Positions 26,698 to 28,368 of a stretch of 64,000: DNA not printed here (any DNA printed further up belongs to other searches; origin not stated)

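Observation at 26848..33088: Translationally coupled IclR / MttB-family / DMGDH-like / DddP-like operon: candidate methylated-osmolyte catabolic module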

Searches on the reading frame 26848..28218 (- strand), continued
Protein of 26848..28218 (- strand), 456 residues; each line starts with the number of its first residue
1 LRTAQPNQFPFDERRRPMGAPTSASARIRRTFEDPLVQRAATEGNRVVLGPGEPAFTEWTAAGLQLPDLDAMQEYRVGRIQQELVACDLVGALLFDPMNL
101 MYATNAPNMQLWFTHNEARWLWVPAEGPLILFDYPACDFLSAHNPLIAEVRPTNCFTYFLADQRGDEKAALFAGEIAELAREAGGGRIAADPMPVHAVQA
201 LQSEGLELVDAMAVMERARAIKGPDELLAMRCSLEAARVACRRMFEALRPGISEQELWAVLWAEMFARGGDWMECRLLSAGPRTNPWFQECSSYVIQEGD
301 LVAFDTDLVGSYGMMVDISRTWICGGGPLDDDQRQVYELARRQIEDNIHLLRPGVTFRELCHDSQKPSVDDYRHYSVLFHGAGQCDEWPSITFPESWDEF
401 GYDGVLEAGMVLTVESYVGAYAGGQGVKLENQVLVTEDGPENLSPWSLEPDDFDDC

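Call 70: search_dna_similar(query=window:26848-28167:-, collection=plasmids, mode=protein, max_evalue=1e-60, max_rows=40)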
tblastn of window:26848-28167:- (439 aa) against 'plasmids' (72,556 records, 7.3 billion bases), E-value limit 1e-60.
Records with a match: 181; places in all: 183; records where one place covers at least 80% of the query: 179.
Best place of each record, by identity: <60% 181.
By first word of the organism name: Rhizobium 86; Sinorhizobium 65; Paracoccus 4; Caballeronia 4; Burkholderia 4; Paraburkholderia 4; Mesorhizobium 3; Shinella 2; Oceanisphaera 1; Parasedimentitalea 1; and 7 more.
By predicted mobility (MOB-suite, as given by PLSDB): conjugative 119; non-mobilizable 57; mobilizable 5.
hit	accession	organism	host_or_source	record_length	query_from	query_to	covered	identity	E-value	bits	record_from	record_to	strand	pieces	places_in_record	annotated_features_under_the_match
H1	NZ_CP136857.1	Oceanisphaera sp. IT1-181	-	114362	25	438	94%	48.2%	6e-125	406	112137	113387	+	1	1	dddP: dimethylsulfonioproprionate lyase DddP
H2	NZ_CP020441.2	Paracoccus yeei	Homo sapiens,Urine suprapubic aspirate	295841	17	432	95%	44.3%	6e-103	343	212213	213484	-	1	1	dimethylsulfonioproprionate lyase DddP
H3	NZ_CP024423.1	Paracoccus yeei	Homo sapiens,single cell,skin swab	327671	17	432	95%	44.0%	9e-102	339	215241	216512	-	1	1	dddP: dimethylsulfonioproprionate lyase DddP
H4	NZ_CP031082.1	Paracoccus yeei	Homo sapiens,single cell,eye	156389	17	432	95%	43.8%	1e-100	336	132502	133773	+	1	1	dddP: dimethylsulfonioproprionate lyase DddP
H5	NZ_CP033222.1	Parasedimentitalea marina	Cell culture,deep seawater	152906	51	432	87%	45.1%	3e-93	315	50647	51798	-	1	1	Xaa-Pro peptidase family protein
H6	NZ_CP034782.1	Pseudomonas sp. MPC6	-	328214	47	429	87%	44.2%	4e-97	326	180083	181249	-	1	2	Xaa-Pro peptidase family protein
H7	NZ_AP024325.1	Caballeronia sp. NK8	-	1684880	52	434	87%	44.0%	4e-94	317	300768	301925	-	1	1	none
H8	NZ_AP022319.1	Burkholderia sp. THE68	Togo hemipterus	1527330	52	434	87%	44.0%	4e-91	309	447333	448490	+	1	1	none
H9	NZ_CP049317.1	Caballeronia sp. SBC2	whole organism,soil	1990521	51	432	87%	44.2%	3e-94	318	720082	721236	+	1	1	none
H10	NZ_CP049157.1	Caballeronia sp. SBC1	whole organism,soil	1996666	51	432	87%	44.2%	3e-94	318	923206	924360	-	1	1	none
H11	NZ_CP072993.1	Loktanella salsilacus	-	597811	28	432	92%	41.6%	9e-97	325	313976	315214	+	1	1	dimethylsulfonioproprionate lyase DddP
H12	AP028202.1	Paraburkholderia largidicola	Physopelta gutta,midgut,Midgut crypts ...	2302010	52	432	87%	43.5%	3e-90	306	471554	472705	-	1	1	Xaa-Pro peptidase family protein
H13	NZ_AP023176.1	Paraburkholderia largidicola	Physopelta gutta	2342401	52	432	87%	43.2%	2e-90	306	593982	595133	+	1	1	none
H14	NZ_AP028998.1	Paraburkholderia sp. 22B1P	-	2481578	52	432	87%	43.2%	3e-90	306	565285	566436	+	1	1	none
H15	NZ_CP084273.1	Caballeronia grimmiae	Leptoglossus zonatus,Cell culture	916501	46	434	89%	42.2%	3e-90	306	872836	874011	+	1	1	Xaa-Pro peptidase family protein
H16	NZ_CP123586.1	Alisedimentitalea scapharcae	Anadara broughtonii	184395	47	434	88%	42.0%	3e-84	289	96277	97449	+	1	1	Xaa-Pro peptidase family protein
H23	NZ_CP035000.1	Rhizobium acidisoli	Phaseolus vulgaris,root nodule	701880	1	429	98%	35.8%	1e-85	293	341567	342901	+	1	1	Xaa-Pro peptidase family protein | FAD-binding oxidoreductase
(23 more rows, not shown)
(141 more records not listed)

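Call 71: get_annotated_region(hit=H2, flank=8000)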
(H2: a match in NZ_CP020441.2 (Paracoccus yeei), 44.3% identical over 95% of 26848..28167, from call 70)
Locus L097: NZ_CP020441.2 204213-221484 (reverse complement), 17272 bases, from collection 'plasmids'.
description: Paracoccus yeei strain FDAARGOS_252 plasmid unnamed1, complete sequence
organism: Paracoccus yeei (NCBI taxid 147645)
taxonomy: Bacteria; Pseudomonadota; Alphaproteobacteria; Rhodobacterales; Paracoccaceae; Paracoccus; Paracoccus yeei
host: -; source: Homo sapiens,Urine suprapubic aspirate; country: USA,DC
typing (MOB-suite, as given by PLSDB): non-mobilizable; replicon rep_cluster_229
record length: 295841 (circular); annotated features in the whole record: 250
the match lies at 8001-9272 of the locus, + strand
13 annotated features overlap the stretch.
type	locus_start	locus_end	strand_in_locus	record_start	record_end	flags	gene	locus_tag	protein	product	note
CDS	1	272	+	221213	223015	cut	-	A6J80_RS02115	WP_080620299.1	DUF294 nucleotidyltransferase-like domain-containing protein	-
CDS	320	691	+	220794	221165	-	-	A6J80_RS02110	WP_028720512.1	response regulator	GO:0000160 - phosphorelay signal transduction system [Evidence IEA]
CDS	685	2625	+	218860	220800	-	-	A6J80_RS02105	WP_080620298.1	3'-5' exonuclease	-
CDS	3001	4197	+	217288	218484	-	-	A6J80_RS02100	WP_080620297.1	IS701 family transposase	-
CDS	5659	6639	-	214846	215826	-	-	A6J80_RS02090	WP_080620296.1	LysR substrate-binding domain-containing protein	-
CDS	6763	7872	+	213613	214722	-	-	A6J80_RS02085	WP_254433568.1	alcohol dehydrogenase family protein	-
CDS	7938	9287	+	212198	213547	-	-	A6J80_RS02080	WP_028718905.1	dimethylsulfonioproprionate lyase DddP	GO:0006508 - proteolysis [Evidence IEA]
CDS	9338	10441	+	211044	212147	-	-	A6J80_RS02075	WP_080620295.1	mandelate racemase/muconate lactonizing enzyme family protein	-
CDS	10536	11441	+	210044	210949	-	-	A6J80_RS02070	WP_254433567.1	DMT family transporter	GO:0055085 - transmembrane transport [Evidence IEA]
CDS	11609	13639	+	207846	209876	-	-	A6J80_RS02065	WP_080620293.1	hydantoinase/oxoprolinase family protein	-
CDS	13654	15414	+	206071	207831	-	-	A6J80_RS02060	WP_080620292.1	hydantoinase B/oxoprolinase family protein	-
CDS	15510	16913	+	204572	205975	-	-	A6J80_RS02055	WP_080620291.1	FAD-binding oxidoreductase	-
CDS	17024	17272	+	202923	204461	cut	-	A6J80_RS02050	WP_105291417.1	PucR family transcriptional regulator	-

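Call 72: get_annotated_region(hit=H11, flank=8000)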
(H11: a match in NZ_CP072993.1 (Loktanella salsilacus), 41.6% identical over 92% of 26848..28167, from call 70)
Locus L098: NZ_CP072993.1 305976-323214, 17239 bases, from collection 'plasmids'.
description: Loktanella salsilacus strain 1A07893 plasmid plas2, complete sequence
organism: Loktanella salsilacus (NCBI taxid 195913)
taxonomy: Bacteria; Pseudomonadota; Alphaproteobacteria; Rhodobacterales; Roseobacteraceae; Loktanella; Loktanella salsilacus
host: -; source: -; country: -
typing (MOB-suite, as given by PLSDB): non-mobilizable
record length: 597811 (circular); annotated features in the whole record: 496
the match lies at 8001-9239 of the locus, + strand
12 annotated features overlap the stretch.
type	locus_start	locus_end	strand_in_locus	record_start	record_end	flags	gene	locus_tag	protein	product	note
CDS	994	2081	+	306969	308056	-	-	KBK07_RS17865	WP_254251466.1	IS3 family transposase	-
CDS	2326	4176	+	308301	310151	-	-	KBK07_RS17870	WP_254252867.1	glucose/sorbosone family PQQ-dependent dehydrogenase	-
CDS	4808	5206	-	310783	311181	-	-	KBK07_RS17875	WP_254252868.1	RidA family protein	-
CDS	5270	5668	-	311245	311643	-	-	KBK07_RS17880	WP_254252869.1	DUF6220 domain-containing protein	-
CDS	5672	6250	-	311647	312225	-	-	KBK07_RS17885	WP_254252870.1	NAD(P)H-dependent oxidoreductase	-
CDS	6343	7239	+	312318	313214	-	-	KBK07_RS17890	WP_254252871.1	LysR family transcriptional regulator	-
CDS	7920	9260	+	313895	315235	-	-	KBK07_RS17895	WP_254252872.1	dimethylsulfonioproprionate lyase DddP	GO:0006508 - proteolysis [Evidence IEA]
CDS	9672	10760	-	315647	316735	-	-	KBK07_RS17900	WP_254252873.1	LysR family transcriptional regulator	GO:0006355 - regulation of DNA-templated transcription [Evidence IEA]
CDS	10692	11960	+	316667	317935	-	-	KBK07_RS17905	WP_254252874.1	aromatic ring-hydroxylating dioxygenase subunit alpha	-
CDS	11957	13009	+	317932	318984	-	-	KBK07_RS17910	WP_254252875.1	2Fe-2S iron-sulfur cluster-binding protein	-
CDS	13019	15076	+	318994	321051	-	-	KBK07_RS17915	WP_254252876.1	NADH:flavin oxidoreductase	-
CDS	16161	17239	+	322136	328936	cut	-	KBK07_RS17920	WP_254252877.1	autotransporter-associated beta strand repeat-containing protein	-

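Call 73: get_annotated_region(hit=H5, flank=8000)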
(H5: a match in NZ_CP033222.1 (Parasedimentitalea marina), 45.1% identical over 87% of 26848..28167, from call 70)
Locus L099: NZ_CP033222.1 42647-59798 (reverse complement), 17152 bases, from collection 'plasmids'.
description: Parasedimentitalea marina strain W43 plasmid pW43C, complete sequence
organism: Parasedimentitalea marina (NCBI taxid 2483033)
taxonomy: Bacteria; Pseudomonadota; Alphaproteobacteria; Rhodobacterales; Paracoccaceae; Parasedimentitalea; Parasedimentitalea marina
host: -; source: Cell culture,deep seawater; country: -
typing (MOB-suite, as given by PLSDB): non-mobilizable; replicon rep_cluster_508
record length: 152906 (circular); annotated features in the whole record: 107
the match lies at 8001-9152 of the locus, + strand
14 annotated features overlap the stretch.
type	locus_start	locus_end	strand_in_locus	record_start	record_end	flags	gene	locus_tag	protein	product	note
CDS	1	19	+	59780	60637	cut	-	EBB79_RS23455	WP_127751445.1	ABC transporter permease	GO:0055085 - transmembrane transport [Evidence IEA]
CDS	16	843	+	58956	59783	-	-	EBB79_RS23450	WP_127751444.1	ABC transporter permease subunit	GO:0055085 - transmembrane transport [Evidence IEA]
CDS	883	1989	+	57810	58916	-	-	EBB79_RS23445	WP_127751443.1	extracellular solute-binding protein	-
CDS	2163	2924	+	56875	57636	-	-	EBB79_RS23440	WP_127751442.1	glycerophosphodiester phosphodiesterase family protein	GO:0006629 - lipid metabolic process [Evidence IEA]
CDS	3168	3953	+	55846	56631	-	-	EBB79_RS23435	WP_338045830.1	inositol monophosphatase family protein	-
CDS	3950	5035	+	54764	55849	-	-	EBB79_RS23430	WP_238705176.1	UDP-glucose--hexose-1-phosphate uridylyltransferase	GO:0006012 - galactose metabolic process [Evidence IEA]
CDS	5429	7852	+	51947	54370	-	-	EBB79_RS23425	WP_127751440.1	FAD-dependent oxidoreductase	-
CDS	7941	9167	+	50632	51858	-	-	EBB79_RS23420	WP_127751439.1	Xaa-Pro peptidase family protein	GO:0006508 - proteolysis [Evidence IEA]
CDS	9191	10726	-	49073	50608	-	-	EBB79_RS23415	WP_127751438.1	trimethylamine methyltransferase family protein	-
CDS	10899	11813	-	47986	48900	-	-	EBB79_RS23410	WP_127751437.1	LysR substrate-binding domain-containing protein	-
CDS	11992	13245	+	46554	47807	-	-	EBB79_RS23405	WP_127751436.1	sarcosine oxidase subunit beta family protein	GO:0046653 - tetrahydrofolate metabolic process [Evidence IEA]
CDS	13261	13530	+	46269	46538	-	-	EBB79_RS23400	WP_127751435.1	sarcosine oxidase subunit delta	-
CDS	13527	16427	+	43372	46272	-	-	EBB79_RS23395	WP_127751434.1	sarcosine oxidase subunit alpha family protein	-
CDS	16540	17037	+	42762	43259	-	-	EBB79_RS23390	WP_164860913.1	sarcosine oxidase subunit gamma family protein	-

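Call 74: get_annotated_region(hit=H1, flank=8000)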
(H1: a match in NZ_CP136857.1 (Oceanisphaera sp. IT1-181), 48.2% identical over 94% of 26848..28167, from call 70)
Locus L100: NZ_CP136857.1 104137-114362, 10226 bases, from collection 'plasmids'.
description: Oceanisphaera sp. IT1-181 plasmid pA, complete sequence
organism: Oceanisphaera sp. IT1-181 (NCBI taxid 3081199)
taxonomy: Bacteria; Pseudomonadota; Gammaproteobacteria; Aeromonadales; Aeromonadaceae; Oceanisphaera; Oceanisphaera sp. IT1-181
host: -; source: -; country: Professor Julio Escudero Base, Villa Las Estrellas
typing (MOB-suite, as given by PLSDB): non-mobilizable
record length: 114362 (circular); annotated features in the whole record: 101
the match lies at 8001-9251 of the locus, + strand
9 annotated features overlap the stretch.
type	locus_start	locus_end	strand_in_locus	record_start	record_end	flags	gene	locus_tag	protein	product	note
CDS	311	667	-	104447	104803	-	-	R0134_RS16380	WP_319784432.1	RidA family protein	-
CDS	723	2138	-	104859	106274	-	-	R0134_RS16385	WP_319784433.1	NAD(P)/FAD-dependent oxidoreductase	-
CDS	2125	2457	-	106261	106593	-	-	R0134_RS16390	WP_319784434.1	(2Fe-2S)-binding protein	-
CDS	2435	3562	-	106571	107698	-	-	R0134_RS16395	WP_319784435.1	FAD-dependent oxidoreductase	-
CDS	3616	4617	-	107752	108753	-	dctP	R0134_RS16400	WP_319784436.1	TRAP transporter substrate-binding protein DctP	GO:0055085 - transmembrane transport [Evidence IEA]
CDS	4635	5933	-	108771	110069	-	-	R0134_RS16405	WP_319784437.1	TRAP transporter large permease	GO:0008643 - carbohydrate transport [Evidence IEA]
CDS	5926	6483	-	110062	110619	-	-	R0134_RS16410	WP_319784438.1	TRAP transporter small permease subunit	-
CDS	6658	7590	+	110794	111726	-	-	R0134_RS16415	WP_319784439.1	LysR substrate-binding domain-containing protein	-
CDS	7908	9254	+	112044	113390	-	dddP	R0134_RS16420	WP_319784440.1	dimethylsulfonioproprionate lyase DddP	-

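Call 75: get_annotated_region(hit=H23, flank=8000)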
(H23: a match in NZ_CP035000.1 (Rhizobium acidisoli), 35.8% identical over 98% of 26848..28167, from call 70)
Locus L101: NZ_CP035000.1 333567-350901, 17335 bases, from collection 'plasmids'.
description: Rhizobium acidisoli strain FH23 plasmid pRapFH23b, complete sequence
organism: Rhizobium acidisoli (NCBI taxid 1538158)
taxonomy: Bacteria; Pseudomonadota; Alphaproteobacteria; Hyphomicrobiales; Rhizobiaceae; Rhizobium; Rhizobium acidisoli
host: -; source: Phaseolus vulgaris,root nodule; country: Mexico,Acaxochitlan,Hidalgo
typing (MOB-suite, as given by PLSDB): mobilizable; relaxase MOBQ
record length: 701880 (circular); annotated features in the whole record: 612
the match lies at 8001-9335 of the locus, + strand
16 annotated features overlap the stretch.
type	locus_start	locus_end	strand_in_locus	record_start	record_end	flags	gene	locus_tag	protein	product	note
CDS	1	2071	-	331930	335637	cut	putA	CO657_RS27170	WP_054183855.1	trifunctional transcriptional regulator/proline dehydrogenase/L-glutamate gamma-semialdehyde dehydrogenase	GO:0006561 - proline biosynthetic process [Evidence IEA]; GO:0006355 - regulation of DNA-templated transcription ...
CDS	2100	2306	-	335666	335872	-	-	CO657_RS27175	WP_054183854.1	hypothetical protein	-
CDS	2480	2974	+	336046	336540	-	-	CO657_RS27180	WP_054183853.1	Lrp/AsnC ligand binding domain-containing protein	-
CDS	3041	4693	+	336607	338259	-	-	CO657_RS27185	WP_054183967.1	acyltransferase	-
CDS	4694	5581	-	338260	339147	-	-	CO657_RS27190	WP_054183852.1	LysR substrate-binding domain-containing protein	-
CDS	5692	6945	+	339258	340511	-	-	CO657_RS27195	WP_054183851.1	aromatic ring-hydroxylating dioxygenase subunit alpha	-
CDS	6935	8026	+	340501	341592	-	-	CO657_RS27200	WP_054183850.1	FAD-binding oxidoreductase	-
CDS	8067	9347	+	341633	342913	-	-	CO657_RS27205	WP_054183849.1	Xaa-Pro peptidase family protein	GO:0006508 - proteolysis [Evidence IEA]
CDS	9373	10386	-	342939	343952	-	-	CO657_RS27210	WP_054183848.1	GlxA family transcriptional regulator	-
CDS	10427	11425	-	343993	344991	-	-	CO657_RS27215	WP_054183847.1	4-hydroxyproline epimerase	-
CDS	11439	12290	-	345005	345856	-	-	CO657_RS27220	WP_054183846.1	ABC transporter permease subunit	GO:0055085 - transmembrane transport [Evidence IEA]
CDS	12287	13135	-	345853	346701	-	-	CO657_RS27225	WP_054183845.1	proline/glycine betaine ABC transporter permease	-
CDS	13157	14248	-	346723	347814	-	-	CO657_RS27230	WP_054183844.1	glycine betaine/L-proline ABC transporter ATP-binding protein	-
CDS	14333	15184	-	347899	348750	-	-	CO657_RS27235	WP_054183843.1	glycine betaine ABC transporter substrate-binding protein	-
CDS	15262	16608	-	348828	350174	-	-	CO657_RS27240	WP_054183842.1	FAD-binding oxidoreductase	-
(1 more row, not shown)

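Call 81: get_annotated_region(hit=H16, flank=7000)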
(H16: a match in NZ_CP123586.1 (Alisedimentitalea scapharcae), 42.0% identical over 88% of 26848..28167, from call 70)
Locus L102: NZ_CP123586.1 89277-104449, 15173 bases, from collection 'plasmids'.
description: Alisedimentitalea scapharcae strain KCTC 42119 plasmid unnamed2, complete sequence
organism: Alisedimentitalea scapharcae (NCBI taxid 1524259)
taxonomy: Bacteria; Pseudomonadota; Alphaproteobacteria; Rhodobacterales; Paracoccaceae; Alisedimentitalea; Alisedimentitalea scapharcae
host: -; source: Anadara broughtonii; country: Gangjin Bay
typing (MOB-suite, as given by PLSDB): non-mobilizable
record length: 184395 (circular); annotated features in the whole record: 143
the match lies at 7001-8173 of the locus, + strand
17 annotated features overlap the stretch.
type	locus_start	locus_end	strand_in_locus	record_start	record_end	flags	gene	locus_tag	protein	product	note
CDS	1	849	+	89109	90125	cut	-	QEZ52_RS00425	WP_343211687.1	D-2-hydroxyacid dehydrogenase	-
CDS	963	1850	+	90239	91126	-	-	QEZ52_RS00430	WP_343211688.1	2-hydroxy-3-oxopropionate reductase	GO:0019580 - galactarate metabolic process [Evidence IEA]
CDS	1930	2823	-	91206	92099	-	-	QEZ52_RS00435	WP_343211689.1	LysR substrate-binding domain-containing protein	-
CDS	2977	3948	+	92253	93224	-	-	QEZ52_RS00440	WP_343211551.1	C-terminal binding protein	-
CDS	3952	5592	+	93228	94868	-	-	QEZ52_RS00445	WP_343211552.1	5-guanidino-2-oxopentanoate decarboxylase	-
CDS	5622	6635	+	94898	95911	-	-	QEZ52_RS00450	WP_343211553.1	fatty acid desaturase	GO:0006629 - lipid metabolic process [Evidence IEA]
CDS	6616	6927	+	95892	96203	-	-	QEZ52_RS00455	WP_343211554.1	non-heme iron oxygenase ferredoxin subunit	-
CDS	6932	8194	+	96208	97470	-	-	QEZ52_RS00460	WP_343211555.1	Xaa-Pro peptidase family protein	GO:0006508 - proteolysis [Evidence IEA]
CDS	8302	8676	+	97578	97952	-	-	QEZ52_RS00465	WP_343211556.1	glyoxalase/bleomycin resistance/dioxygenase family protein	-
CDS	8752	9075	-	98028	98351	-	-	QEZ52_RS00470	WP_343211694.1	2Fe-2S iron-sulfur cluster-binding protein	-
CDS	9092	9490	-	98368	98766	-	-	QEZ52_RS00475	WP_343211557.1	hypothetical protein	-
CDS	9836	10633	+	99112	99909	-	-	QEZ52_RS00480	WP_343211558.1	ABC transporter permease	-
CDS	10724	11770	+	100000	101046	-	-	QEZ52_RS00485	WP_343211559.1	ABC transporter substrate-binding protein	-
CDS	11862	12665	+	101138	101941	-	-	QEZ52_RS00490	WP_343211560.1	ABC transporter ATP-binding protein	GO:0006810 - transport [Evidence IEA]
CDS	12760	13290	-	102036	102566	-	-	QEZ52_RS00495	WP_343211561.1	Lrp/AsnC family transcriptional regulator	-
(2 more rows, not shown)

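Call 82: get_annotated_region(hit=H6, flank=7000)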
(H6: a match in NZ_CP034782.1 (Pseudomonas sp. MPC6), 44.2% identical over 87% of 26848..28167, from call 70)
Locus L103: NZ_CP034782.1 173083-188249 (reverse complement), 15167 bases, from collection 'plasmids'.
description: Pseudomonas sp. MPC6 plasmid pMPC6-328K, complete sequence
organism: Pseudomonas sp. MPC6 (NCBI taxid 2498848)
taxonomy: Bacteria; Pseudomonadota; Gammaproteobacteria; Pseudomonadales; Pseudomonadaceae; Pseudomonas; Pseudomonas sp. MPC6
host: -; source: -; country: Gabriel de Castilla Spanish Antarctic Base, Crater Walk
typing (MOB-suite, as given by PLSDB): conjugative; relaxase MOBP; mating-pair formation MPF_I
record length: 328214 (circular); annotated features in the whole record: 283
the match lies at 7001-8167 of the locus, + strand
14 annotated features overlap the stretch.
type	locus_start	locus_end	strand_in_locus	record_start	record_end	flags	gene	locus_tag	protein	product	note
CDS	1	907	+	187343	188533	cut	-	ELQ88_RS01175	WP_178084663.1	aromatic ring-hydroxylating dioxygenase subunit alpha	-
CDS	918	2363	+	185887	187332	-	-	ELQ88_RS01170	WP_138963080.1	aldehyde dehydrogenase family protein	-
CDS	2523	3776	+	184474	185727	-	-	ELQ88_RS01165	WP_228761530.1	FAD-dependent oxidoreductase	-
CDS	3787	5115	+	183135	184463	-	-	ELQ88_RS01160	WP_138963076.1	FAD-binding oxidoreductase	-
CDS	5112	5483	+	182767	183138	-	-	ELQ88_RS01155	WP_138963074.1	ethanolamine utilization protein EutQ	-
CDS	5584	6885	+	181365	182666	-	-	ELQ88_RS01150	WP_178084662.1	MFS transporter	GO:0055085 - transmembrane transport [Evidence IEA]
CDS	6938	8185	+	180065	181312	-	-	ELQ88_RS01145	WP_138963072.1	Xaa-Pro peptidase family protein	GO:0006508 - proteolysis [Evidence IEA]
CDS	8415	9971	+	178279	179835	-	-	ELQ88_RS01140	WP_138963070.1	BCCT family transporter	GO:0071705 - nitrogen compound transport [Evidence IEA]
CDS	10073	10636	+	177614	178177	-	-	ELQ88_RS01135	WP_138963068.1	hypothetical protein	-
CDS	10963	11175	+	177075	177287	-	-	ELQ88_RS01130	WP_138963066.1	hypothetical protein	-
CDS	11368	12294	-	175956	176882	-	-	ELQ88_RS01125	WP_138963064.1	LysR substrate-binding domain-containing protein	-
CDS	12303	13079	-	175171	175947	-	-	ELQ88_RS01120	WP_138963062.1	IclR family transcriptional regulator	GO:0006355 - regulation of DNA-templated transcription [Evidence IEA]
CDS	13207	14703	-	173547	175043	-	-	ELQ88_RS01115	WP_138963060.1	CoA-acylating methylmalonate-semialdehyde dehydrogenase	-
CDS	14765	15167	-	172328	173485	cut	-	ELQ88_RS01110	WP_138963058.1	iron-containing alcohol dehydrogenase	-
